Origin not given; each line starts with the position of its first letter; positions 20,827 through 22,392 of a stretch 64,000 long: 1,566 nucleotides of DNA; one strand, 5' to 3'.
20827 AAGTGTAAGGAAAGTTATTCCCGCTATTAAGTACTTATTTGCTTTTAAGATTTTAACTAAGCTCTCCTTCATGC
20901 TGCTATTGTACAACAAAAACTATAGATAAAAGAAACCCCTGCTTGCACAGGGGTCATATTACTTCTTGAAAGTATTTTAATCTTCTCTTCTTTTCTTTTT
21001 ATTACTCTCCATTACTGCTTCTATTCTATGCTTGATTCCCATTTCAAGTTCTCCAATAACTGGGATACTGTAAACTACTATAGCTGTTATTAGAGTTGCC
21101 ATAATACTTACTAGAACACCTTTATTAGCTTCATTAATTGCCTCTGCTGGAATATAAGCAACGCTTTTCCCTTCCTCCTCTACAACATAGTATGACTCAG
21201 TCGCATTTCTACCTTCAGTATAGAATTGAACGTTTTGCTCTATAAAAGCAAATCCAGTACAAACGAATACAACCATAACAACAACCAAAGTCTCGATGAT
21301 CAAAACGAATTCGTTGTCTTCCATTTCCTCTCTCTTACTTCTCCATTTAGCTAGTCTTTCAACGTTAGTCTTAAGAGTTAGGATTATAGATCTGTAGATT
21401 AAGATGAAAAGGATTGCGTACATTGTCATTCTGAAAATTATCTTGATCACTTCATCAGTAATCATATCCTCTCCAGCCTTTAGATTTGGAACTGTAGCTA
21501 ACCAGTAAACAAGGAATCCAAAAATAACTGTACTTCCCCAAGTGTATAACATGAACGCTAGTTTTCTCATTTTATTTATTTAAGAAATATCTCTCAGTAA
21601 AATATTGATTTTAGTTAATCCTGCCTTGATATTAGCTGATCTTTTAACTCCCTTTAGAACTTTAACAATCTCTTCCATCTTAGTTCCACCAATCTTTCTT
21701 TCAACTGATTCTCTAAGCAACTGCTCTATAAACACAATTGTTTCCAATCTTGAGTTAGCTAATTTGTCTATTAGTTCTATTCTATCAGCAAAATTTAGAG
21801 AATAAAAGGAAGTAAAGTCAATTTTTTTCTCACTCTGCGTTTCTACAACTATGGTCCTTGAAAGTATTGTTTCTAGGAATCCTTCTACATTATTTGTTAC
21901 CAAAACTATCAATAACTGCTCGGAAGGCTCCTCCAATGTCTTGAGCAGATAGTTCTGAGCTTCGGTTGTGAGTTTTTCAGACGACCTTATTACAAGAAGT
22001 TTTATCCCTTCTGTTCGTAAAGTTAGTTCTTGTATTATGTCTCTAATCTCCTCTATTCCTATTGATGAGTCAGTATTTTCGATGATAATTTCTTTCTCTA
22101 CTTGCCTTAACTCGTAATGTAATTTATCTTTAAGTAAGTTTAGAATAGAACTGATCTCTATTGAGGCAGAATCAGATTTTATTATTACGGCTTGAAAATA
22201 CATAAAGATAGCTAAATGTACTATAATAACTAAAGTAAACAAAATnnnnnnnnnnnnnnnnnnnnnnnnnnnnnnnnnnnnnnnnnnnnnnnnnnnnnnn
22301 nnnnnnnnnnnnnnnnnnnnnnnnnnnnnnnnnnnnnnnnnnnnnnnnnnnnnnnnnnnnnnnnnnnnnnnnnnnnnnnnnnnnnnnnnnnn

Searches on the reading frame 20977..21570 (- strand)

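Call 45: search_protein_families(library=pfam, proteins=[window:20977-21570:-], max_evalue=1)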
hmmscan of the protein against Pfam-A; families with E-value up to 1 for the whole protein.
window:20977-21570:- (197 aa): 6 families
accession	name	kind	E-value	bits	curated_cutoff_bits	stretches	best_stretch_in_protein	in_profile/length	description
PF00001.26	7tm_1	-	0.021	14.7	30.5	1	41-110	152-220/260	7 transmembrane receptor (rhodopsin family)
PF06814.19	GOST_TM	-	0.092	12.8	25.2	1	93-169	81-157/246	GOST, seven transmembrane domain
PF04923.17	Ninjurin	-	0.14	12.5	26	1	46-104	35-93/102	Ninjurin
PF13301.11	DUF4079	-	0.15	12.7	31.4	1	48-110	7-72/141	Protein of unknown function (DUF4079)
PF07264.17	EI24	-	0.16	12.5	32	0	74-174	50-135/199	Sulfate transporter CysZ/Etoposide-induced protein 2.4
PF18910.5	DUF5665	-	0.75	10.3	27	0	152-175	26-47/56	Domain of unknown function (DUF5665)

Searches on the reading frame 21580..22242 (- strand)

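Call 45: search_protein_families(library=pfam, proteins=[window:21580-22242:-], max_evalue=1)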
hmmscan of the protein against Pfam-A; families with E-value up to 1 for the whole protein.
window:21580-22242:- (220 aa): 2 families
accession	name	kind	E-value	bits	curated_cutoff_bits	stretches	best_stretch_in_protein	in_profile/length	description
PF13177.12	DNA_pol3_delta2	-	2.7e-19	70.2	27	1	52-136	72-158/161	DNA polymerase III, delta subunit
PF07261.16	DnaB_2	-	0.27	11.4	22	0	55-108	9-61/74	Replication initiation and membrane attachment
